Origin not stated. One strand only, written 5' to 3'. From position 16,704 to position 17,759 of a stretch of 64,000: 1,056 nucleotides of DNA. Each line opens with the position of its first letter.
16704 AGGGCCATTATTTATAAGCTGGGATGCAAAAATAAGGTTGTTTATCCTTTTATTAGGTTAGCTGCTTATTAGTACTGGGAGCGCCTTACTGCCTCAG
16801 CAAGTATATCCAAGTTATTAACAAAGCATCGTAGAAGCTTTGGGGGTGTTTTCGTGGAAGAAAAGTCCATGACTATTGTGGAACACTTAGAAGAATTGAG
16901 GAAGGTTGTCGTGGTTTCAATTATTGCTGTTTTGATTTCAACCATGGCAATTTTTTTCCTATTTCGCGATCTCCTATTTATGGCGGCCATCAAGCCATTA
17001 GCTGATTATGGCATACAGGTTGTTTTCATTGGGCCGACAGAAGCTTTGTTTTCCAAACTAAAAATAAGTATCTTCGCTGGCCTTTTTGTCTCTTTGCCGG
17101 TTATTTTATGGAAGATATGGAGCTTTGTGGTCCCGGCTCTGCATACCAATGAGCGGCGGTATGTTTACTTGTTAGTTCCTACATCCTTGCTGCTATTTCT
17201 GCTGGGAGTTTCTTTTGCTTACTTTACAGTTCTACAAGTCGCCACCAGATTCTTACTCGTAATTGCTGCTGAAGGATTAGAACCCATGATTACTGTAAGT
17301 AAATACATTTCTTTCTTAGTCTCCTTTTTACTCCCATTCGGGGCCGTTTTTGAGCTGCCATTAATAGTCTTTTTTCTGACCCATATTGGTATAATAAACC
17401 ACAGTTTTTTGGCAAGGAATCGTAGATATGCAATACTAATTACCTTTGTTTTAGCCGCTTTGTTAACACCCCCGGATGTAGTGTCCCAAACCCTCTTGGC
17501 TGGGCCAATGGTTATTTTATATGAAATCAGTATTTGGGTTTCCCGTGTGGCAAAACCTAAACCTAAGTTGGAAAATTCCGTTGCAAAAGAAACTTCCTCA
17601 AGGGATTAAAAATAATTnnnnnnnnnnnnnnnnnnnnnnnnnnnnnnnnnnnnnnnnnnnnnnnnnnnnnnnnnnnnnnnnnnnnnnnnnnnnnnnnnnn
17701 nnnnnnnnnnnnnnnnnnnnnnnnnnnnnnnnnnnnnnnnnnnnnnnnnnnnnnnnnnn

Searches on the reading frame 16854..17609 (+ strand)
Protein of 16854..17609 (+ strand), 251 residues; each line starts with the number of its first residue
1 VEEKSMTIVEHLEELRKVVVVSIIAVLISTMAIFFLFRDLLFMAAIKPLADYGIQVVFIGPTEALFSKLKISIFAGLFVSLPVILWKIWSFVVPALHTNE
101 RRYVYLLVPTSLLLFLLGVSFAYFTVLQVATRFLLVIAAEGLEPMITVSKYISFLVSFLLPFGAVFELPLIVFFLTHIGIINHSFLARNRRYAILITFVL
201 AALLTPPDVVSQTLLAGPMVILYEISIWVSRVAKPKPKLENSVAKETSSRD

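Call 89: search_protein_families(library=pfam, proteins=[window:16854-17609:+], max_evalue=0.00001)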
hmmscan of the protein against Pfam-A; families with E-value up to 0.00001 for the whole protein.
window:16854-17609:+ (251 aa): 1 family
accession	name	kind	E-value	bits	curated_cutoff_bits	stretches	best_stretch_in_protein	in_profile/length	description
PF00902.23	TatC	-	1.8e-65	221.1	25.1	1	10-218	1-208/208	Sec-independent protein translocase protein (TatC)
